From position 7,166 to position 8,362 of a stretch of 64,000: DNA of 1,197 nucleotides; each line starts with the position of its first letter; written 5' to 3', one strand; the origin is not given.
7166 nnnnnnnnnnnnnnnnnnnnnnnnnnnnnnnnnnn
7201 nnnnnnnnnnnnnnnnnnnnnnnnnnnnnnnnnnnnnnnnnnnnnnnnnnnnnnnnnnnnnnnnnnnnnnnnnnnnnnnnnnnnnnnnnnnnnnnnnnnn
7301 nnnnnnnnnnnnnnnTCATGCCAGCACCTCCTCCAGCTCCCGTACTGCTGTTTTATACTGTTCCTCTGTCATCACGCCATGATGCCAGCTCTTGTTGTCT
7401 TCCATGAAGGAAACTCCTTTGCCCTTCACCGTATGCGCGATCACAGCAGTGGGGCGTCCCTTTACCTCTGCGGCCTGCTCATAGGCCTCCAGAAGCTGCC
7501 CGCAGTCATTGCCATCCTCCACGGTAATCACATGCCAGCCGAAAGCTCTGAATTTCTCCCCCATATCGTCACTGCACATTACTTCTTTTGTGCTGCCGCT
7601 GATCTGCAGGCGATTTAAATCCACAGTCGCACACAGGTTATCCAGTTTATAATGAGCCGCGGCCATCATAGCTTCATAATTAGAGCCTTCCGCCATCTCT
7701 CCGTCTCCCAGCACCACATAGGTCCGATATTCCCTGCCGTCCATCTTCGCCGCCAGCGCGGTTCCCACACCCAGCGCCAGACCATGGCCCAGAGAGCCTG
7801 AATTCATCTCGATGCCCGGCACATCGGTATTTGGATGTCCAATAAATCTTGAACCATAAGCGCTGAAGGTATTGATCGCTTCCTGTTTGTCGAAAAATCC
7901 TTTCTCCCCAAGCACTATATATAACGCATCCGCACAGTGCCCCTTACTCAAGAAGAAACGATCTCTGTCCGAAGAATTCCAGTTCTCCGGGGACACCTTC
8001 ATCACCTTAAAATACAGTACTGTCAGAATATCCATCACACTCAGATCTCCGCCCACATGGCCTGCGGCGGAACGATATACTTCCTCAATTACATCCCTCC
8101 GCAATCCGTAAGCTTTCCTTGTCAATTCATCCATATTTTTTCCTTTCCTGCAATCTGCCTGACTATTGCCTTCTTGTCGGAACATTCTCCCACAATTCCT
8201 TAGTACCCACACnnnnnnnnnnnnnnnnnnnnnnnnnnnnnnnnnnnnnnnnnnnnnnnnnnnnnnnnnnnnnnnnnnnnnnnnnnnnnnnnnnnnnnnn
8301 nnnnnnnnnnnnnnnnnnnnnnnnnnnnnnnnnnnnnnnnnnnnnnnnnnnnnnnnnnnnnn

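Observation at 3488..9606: Complete-looking D-apiose release and catabolism operon in a Lachnospiraceae-type genome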

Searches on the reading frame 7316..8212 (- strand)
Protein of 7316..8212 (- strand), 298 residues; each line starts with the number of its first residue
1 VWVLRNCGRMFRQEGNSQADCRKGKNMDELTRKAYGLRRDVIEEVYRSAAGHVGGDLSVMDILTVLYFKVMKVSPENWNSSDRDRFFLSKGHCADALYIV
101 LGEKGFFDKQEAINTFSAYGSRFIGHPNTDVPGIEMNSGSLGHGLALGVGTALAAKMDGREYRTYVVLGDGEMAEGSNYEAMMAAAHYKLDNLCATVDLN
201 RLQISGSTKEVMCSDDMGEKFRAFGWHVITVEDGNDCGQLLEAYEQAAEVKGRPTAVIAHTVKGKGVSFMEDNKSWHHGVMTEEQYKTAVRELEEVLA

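Call 3: search_protein_families(library=pfam, proteins=[window:7316-8212:-])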
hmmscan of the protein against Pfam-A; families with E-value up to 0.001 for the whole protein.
window:7316-8212:- (298 aa): 4 families
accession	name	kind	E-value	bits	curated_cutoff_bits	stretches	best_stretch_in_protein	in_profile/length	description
PF00456.26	Transketolase_N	-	4.9e-52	177.4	22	1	38-287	10-269/334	Transketolase, thiamine diphosphate binding domain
PF13292.11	DXP_synthase_N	-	2.5e-11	43.8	21.2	1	19-202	8-173/274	1-deoxy-D-xylulose-5-phosphate synthase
PF00676.26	E1_dh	-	1.3e-08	34.6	22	1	137-249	99-209/300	Dehydrogenase E1 component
PF09364.15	XFP_N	-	2.1e-05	23.9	23.7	1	111-236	113-236/364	XFP N-terminal domain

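Call 4: search_protein_families(library=ncbifam, proteins=[window:7316-8212:-])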
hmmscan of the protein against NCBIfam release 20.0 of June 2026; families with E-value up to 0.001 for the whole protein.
window:7316-8212:- (298 aa): 13 families
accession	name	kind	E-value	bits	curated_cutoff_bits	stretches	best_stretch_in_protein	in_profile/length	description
NF004559.0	PRK05899.2-5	equivalog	8.9e-86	288.5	488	1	19-295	7-281/627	transketolase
NF004556.0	PRK05899.2-2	equivalog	3.6e-77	260.1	575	1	25-293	12-276/639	transketolase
TIGR00232.1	tktlase_bact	equivalog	8.3e-54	183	682.25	1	36-289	6-269/654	transketolase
NF004558.0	PRK05899.2-4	equivalog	3.1e-40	138.2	788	1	32-289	5-266/651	transketolase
NF008968.0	PRK12315.1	subfamily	1.1e-17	63.5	510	1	23-281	14-263/582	1-deoxy-D-xylulose-5-phosphate synthase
NF003933.0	PRK05444.2-2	equivalog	7.8e-16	57.7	395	1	26-288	21-275/606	1-deoxy-D-xylulose-5-phosphate synthase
TIGR00204.1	dxs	equivalog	1.7e-14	53.3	465.95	2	23-204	11-175/616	1-deoxy-D-xylulose-5-phosphate synthase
TIGR00759.1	aceE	equivalog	2.4e-12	45.7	859.9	2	160-242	217-300/885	pyruvate dehydrogenase (acetyl-transferring), homodimeric type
TIGR03182.1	PDH_E1_alph_y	equivalog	4.4e-12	45.5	393.85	1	139-296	110-268/315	pyruvate dehydrogenase (acetyl-transferring) E1 component subunit alpha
TIGR03181.1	PDH_E1_alph_x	equivalog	4.6e-12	45.5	411.35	1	141-249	124-230/341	pyruvate dehydrogenase (acetyl-transferring) E1 component subunit alpha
TIGR03186.1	AKGDH_not_PDH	exception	9.9e-11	40.6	1408.3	2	162-241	219-299/889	alpha-ketoglutarate dehydrogenase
NF003616.0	PRK05261.1-1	subfamily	3.1e-10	39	777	1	111-249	114-254/788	phosphoketolase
NF003618.0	PRK05261.1-3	subfamily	0.00035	18.9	1199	1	122-240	127-245/789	phosphoketolase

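Call 53: search_solved_structures(query=window:7316-8212:-, max_evalue=1e-20, show_alignments=2)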
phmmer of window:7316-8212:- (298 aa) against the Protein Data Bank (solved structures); distinct sequences matched with E-value up to 1e-20: 41.
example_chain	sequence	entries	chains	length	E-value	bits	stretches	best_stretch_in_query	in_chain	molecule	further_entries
6yak_AAA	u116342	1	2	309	2.4e-70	240.4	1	30-294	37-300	N-terminal component of the split chain transketolase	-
3mos_A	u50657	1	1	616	2.3e-46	161.7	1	31-292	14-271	Transketolase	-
3ooy_A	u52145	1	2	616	2.3e-46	161.7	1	31-292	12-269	Transketolase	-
6rjb_A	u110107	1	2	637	2.3e-46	161.7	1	31-292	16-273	Transketolase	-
4kxu_A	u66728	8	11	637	2.3e-46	161.7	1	31-292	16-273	Transketolase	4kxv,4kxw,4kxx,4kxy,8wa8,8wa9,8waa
6ha3_A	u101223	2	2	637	6.1e-46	160.3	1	31-292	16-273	Transketolase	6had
3kom_A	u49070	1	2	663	1.4e-36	129.5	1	42-293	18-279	Transketolase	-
5i51_A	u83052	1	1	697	2.6e-36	128.7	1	21-266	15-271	Transketolase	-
5i5g_A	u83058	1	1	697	2.6e-36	128.7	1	21-266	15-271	Transketolase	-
5hje_A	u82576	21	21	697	2.6e-36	128.7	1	21-266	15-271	Transketolase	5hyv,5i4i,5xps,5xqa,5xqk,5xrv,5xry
5hgx_A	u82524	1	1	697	3.8e-36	128.1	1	21-266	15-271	Transketolase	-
1gpu_A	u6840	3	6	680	3e-35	125.2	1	39-267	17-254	TRANSKETOLASE 1 | TRANSKETOLASE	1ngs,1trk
1tka_A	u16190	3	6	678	3.1e-35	125.2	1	39-267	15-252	TRANSKETOLASE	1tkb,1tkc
1ay0_A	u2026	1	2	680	5.5e-35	124.3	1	39-266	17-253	TRANSKETOLASE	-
8ci0_AAA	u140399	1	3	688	6.9e-35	124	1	29-280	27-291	Transketolase, chloroplastic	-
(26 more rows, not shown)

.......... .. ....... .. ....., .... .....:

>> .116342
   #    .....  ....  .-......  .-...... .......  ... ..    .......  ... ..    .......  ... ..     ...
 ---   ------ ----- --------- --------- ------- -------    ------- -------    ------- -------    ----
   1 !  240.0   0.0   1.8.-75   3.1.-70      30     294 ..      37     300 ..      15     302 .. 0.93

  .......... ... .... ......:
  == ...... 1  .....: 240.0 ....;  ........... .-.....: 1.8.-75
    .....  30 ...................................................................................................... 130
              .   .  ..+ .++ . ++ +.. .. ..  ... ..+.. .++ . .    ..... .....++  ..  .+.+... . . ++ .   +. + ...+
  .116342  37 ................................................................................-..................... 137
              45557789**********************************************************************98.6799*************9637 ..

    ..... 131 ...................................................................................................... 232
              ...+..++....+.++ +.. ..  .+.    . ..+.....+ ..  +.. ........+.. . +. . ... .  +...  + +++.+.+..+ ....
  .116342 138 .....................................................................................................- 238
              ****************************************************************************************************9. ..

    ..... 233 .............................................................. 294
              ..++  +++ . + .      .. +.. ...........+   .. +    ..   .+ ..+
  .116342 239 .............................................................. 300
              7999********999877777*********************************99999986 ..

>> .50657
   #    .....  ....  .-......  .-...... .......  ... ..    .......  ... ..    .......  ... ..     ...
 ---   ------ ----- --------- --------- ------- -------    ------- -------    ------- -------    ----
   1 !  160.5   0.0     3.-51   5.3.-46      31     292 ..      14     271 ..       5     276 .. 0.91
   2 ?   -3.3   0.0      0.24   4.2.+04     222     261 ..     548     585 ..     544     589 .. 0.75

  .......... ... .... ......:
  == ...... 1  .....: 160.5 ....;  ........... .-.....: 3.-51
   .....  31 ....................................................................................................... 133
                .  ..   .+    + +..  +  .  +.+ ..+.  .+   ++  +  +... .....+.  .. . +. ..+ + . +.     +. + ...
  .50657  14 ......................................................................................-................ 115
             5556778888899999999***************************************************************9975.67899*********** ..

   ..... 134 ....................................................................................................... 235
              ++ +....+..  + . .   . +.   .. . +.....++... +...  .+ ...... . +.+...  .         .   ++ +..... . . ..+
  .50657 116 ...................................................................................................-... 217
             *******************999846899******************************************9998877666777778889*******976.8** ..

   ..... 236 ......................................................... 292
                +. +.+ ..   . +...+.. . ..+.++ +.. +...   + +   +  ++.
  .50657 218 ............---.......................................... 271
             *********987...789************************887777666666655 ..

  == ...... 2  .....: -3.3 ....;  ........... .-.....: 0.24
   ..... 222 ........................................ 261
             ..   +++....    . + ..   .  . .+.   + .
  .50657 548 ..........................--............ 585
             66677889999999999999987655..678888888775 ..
